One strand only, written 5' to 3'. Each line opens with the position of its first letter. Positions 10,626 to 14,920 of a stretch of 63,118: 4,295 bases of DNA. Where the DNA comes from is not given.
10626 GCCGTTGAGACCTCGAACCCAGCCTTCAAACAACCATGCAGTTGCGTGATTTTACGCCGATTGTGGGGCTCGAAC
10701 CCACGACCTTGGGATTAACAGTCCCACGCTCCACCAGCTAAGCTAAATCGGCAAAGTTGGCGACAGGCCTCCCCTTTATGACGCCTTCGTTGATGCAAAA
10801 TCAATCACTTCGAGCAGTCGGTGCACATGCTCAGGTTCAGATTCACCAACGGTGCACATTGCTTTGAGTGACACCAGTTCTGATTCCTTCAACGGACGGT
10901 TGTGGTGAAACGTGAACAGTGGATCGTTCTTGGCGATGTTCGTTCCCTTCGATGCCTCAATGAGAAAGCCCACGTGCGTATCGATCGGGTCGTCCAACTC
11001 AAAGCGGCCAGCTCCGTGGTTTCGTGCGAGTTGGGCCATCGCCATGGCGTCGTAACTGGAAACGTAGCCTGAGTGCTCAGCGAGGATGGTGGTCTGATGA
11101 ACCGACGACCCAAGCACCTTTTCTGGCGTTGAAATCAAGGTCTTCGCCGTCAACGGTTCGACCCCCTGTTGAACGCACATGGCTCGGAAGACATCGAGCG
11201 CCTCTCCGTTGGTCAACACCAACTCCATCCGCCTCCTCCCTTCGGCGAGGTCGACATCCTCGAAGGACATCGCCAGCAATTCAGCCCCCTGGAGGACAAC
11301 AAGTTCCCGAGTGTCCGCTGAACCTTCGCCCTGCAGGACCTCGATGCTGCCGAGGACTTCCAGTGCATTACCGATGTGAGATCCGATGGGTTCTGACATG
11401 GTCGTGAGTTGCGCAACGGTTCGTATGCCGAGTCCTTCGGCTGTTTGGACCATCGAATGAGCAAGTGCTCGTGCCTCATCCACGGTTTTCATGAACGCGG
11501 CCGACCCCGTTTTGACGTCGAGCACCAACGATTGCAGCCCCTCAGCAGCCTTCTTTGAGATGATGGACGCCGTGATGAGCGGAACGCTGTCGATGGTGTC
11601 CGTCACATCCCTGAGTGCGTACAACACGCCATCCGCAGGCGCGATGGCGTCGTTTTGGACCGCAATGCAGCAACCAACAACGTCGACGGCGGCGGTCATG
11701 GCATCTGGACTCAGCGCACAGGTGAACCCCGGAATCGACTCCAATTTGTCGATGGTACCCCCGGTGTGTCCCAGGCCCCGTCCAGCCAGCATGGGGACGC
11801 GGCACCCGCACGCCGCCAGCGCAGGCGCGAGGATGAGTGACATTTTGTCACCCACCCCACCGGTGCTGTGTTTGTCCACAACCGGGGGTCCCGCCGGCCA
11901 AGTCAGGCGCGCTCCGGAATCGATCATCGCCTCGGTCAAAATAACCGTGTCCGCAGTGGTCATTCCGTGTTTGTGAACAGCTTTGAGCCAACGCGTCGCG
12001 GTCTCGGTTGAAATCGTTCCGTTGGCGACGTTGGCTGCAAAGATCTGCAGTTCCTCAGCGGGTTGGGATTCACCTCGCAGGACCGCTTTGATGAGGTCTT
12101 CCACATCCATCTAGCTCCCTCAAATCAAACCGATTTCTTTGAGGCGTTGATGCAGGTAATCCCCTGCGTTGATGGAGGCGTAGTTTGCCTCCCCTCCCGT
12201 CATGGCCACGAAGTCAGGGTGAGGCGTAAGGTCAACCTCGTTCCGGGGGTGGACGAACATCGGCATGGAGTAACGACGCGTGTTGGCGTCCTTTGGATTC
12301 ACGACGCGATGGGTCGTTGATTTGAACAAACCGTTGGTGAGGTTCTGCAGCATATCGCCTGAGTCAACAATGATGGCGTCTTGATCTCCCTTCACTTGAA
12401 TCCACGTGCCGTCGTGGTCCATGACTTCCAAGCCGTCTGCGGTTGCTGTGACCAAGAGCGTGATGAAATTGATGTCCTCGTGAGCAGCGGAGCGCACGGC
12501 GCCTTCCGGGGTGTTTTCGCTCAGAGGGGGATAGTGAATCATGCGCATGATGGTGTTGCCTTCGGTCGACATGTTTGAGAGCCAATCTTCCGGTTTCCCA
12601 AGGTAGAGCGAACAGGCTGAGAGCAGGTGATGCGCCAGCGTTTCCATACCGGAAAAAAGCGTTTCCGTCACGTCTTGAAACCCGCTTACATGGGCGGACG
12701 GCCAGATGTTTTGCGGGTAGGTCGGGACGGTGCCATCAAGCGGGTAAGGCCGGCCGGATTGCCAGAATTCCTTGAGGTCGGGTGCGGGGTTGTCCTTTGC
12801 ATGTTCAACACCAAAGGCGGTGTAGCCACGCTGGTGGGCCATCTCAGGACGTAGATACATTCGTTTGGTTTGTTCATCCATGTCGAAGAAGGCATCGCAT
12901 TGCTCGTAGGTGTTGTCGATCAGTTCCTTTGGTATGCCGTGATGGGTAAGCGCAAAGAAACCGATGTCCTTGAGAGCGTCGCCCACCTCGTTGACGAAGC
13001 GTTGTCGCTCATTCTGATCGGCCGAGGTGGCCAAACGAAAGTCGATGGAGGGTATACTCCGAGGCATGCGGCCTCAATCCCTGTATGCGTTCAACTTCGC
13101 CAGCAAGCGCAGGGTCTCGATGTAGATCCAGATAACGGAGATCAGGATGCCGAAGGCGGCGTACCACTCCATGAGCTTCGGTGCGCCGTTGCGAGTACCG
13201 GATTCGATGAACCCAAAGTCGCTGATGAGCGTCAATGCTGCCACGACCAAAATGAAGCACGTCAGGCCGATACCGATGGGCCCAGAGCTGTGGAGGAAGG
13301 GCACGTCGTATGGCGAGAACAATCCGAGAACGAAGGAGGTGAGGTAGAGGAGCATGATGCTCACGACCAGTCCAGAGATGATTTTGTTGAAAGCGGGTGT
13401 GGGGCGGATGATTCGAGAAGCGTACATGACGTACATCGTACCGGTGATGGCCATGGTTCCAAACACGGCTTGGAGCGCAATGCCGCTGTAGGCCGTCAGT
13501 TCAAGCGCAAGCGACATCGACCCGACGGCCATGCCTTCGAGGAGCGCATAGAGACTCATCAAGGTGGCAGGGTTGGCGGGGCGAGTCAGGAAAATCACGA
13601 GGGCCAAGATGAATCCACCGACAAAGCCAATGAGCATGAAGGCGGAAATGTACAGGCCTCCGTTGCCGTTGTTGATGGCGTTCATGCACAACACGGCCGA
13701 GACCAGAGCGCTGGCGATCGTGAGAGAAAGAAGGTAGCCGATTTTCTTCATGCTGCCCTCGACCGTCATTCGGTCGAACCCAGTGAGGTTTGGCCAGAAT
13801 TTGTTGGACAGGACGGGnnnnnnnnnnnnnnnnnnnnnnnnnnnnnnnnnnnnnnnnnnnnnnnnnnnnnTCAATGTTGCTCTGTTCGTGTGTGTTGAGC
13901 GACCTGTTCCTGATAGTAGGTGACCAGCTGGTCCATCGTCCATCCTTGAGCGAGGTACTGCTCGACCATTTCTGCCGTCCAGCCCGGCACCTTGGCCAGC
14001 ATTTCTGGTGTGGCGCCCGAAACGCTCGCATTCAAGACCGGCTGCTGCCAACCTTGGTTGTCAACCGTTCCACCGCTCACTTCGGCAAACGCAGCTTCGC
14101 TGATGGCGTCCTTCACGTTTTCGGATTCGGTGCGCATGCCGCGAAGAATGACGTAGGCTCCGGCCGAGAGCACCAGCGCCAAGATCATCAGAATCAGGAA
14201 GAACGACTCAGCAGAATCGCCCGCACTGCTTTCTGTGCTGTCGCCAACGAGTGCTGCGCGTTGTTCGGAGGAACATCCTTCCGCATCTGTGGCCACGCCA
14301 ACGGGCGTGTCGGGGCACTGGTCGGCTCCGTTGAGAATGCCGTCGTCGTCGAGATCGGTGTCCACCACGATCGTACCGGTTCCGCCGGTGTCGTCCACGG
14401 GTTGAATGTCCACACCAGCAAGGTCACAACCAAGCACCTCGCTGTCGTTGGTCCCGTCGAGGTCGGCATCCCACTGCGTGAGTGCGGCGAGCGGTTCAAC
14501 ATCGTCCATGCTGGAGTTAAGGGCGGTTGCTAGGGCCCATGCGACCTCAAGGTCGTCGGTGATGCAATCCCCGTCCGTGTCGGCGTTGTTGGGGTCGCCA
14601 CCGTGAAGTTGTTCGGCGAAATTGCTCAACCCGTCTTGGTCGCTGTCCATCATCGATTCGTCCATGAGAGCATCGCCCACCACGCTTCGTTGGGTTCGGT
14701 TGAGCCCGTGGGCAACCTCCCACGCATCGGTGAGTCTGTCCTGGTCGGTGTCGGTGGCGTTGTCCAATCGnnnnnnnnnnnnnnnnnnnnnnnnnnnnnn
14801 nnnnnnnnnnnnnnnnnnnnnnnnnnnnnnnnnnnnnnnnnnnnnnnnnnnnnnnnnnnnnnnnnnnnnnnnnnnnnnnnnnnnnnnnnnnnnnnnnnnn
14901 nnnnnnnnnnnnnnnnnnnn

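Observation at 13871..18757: Six lamin-tail domains fused to a double-HKD PLD-family hydrolase on a membrane tether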

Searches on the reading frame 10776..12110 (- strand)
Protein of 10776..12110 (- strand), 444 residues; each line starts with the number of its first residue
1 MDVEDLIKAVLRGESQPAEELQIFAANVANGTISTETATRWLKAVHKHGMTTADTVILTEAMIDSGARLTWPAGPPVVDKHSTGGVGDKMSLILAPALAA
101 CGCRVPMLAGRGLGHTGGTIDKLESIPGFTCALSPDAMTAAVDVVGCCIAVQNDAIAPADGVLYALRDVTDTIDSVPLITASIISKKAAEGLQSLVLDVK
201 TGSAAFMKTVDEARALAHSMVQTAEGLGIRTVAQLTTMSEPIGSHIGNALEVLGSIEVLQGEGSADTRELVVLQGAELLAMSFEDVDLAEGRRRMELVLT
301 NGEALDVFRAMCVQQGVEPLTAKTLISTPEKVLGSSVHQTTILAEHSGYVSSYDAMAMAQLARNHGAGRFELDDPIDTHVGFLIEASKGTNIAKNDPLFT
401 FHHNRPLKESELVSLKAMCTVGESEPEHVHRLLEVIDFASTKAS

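Call 12: search_protein_families(library=pfam, proteins=[window:10776-12110:-], max_evalue=0.001)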
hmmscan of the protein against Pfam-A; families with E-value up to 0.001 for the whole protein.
window:10776-12110:- (444 aa): 3 families
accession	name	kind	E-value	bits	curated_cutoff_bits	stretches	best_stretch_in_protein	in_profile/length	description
PF00591.27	Glycos_transf_3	-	3.5e-45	155.1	27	1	75-305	2-253/253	Glycosyl transferase family, a/b domain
PF07831.19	PYNP_C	-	2.1e-11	43.8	27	1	349-413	1-65/75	Pyrimidine nucleoside phosphorylase C-terminal domain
PF02885.22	Glycos_trans_3N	-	6.7e-06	26.2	26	1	5-66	2-63/63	Glycosyl transferase family, helical bundle domain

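Call 48: search_protein_families(library=ncbifam, proteins=[window:10776-12110:-], max_evalue=0.001)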
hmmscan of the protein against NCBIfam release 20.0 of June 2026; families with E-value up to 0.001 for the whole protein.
window:10776-12110:- (444 aa): 9 families
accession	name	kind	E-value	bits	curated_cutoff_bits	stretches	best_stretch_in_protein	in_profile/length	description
NF004490.0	PRK05820.1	equivalog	6.1e-132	440.4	269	1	1-436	3-437/439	thymidine phosphorylase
TIGR02644.1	Y_phosphoryl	subfamily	9e-127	423.3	409.05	1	4-412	2-406/417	pyrimidine-nucleoside phosphorylase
TIGR02643.1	T_phosphoryl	equivalog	6.8e-108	361.3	570.7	1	7-435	7-436/437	thymidine phosphorylase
NF004747.0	PRK06078.1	equivalog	5.8e-101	338.2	559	1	3-432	3-427/434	pyrimidine-nucleoside phosphorylase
NF003338.0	PRK04350.1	subfamily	8.8e-64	215.7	434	1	6-408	95-478/502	thymidine phosphorylase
TIGR02645.1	ARCH_P_rylase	hypoth_equivalog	2.9e-57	194.2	434.6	1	6-410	89-477/493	putative thymidine phosphorylase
TIGR03327.1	AMP_phos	equivalog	4.6e-56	190.4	535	1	5-408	89-476/500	AMP phosphorylase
TIGR01245.1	trpD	equivalog_domain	7.1e-06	25.6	199.05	0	13-148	7-144/330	anthranilate phosphoribosyltransferase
NF011201.0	PRK14607.1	equivalog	0.00016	20.5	670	0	2-148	194-341/534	bifunctional anthranilate synthase component II/anthranilate phosphoribosyltransferase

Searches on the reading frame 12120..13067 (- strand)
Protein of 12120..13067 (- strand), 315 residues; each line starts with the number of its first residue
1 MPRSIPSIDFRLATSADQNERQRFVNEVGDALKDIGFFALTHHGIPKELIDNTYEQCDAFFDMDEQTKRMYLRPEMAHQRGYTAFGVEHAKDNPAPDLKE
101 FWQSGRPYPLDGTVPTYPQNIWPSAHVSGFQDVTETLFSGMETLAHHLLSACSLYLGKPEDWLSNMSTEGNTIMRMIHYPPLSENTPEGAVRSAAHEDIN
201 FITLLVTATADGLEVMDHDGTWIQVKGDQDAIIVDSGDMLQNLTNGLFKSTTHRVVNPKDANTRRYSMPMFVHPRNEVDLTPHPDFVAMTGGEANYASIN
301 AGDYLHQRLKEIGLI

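Call 12: search_protein_families(library=pfam, proteins=[window:12120-13067:-], max_evalue=0.001)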
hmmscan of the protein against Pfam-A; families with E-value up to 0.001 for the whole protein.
window:12120-13067:- (315 aa): 2 families
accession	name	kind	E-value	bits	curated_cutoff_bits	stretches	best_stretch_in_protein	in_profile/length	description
PF14226.12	DIOX_N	-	1.6e-27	96.9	27.3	1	5-124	1-116/117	non-haem dioxygenase in morphine synthesis N-terminal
PF03171.26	2OG-FeII_Oxy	-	1.5e-20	73.8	23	1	172-274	3-101/101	2OG-Fe(II) oxygenase superfamily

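Call 48: search_protein_families(library=ncbifam, proteins=[window:12120-13067:-], max_evalue=0.001)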
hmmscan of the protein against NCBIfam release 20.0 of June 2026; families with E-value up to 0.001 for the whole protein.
window:12120-13067:- (315 aa): 0 families

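Call 53: search_solved_structures(query=window:12120-13067:-, max_evalue=0.00001)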
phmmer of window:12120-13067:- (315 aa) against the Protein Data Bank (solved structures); distinct sequences matched with E-value up to 0.00001: 66 (the best 60 are shown).
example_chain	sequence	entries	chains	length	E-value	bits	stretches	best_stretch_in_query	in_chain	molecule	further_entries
3oox_A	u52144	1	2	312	3.5e-53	184.2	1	20-314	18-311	putative 2OG-Fe(II) oxygenase family protein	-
3on7_A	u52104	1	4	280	6.5e-41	143.9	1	7-281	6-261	Oxidoreductase, iron/ascorbate family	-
9ovh_A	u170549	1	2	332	3.7e-29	105.3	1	6-285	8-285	2-oxoglutarate-dependent ethylene/succinate-forming enzyme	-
9ig3_A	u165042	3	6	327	1.1e-28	103.8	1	4-274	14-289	2-oxoglutarate-dependent dioxygenase traH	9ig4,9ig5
5c3p_A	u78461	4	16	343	5.6e-27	98.1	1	5-310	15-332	Thymine dioxygenase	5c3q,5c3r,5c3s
9vgi_A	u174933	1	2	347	2.1e-26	96.2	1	5-306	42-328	O-demethylase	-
6xjj_A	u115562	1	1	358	1.7e-23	86.7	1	5-295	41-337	2-oxoglutarate-dependent dioxygenase tropC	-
9ktp_A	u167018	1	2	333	8.2e-23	84.4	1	6-309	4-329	2-oxoglutarate-dependent dioxygenase ucsF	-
5c3o_A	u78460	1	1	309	9.8e-23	84.2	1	5-277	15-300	Thymine dioxygenase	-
9gi5_A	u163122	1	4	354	1.6e-22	83.5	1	2-304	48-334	Os06g0176700 protein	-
6jyv_A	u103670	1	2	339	1.6e-22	83.5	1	4-281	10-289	Probable iron/ascorbate oxidoreductase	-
2brt_A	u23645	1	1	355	1.2e-21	80.7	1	4-290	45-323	LEUCOANTHOCYANIDIN DIOXYGENASE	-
1gp4_A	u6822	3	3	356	1.2e-21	80.6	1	4-290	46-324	ANTHOCYANIDIN SYNTHASE | LEUCOANTHOCYANIDIN DIOXYGENASE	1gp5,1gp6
8x6q_A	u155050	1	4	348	2e-21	79.9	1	2-304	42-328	HPPD Inhibitor Sensitive 1-like 1 protein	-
8x7d_A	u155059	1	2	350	2.1e-21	79.8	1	2-304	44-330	HPPD Inhibitor Sensitive 1-like 1 protein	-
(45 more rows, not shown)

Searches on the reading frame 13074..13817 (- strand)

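Call 12: search_protein_families(library=pfam, proteins=[window:13074-13817:-], max_evalue=0.001)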
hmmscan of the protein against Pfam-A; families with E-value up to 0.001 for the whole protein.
window:13074-13817:- (247 aa): 1 family
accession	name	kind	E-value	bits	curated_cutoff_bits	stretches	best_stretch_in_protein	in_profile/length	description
PF12811.12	BaxI_1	-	9.3e-60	202.6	26.2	1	14-243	18-232/233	Bax inhibitor 1 like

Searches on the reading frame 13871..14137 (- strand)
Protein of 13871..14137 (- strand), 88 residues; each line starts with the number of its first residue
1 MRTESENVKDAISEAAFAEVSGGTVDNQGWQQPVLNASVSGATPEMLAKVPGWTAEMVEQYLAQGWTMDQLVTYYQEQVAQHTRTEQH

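Call 43: search_protein_families(library=pfam, proteins=[window:13871-14137:-], max_evalue=10)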
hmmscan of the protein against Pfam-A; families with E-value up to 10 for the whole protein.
window:13871-14137:- (88 aa): 5 families
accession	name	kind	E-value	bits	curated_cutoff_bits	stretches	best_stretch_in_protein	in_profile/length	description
PF20776.3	SLS1_N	-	0.035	15.1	24.4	1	54-86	27-59/97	SLS1 protein N-terminal domain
PF07538.16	ChW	-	0.075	13.3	22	1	25-43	2-20/35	Clostridial hydrophobic W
PF00633.29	HHH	-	0.11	12.9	24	1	42-59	8-25/30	Helix-hairpin-helix motif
PF24112.1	Amanitin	-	0.14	12.5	27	1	53-65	19-31/35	Amanitin toxin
PF04255.20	DUF433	-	0.21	11.9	23.6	1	54-75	20-41/56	Protein of unknown function (DUF433)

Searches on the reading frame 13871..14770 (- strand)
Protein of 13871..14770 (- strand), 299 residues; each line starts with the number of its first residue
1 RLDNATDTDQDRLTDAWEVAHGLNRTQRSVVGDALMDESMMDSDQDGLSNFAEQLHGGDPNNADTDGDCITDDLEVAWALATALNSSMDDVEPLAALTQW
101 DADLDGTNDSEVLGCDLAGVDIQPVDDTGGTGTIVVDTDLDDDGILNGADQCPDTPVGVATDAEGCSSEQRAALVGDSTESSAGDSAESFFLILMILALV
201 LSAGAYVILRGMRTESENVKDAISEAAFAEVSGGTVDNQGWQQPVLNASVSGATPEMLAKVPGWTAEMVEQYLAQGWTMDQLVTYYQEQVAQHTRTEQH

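Call 43: search_protein_families(library=pfam, proteins=[window:13871-14770:-], max_evalue=10)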
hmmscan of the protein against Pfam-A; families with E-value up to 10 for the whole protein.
window:13871-14770:- (299 aa): 2 families
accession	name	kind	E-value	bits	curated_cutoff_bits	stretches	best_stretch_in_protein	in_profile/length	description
PF18884.5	TSP3_bac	-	0.0011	19.2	25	3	42-63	1-22/22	Bacterial TSP3 repeat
PF02412.23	TSP_3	-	0.042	14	25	1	137-156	13-32/36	Thrombospondin type 3 repeat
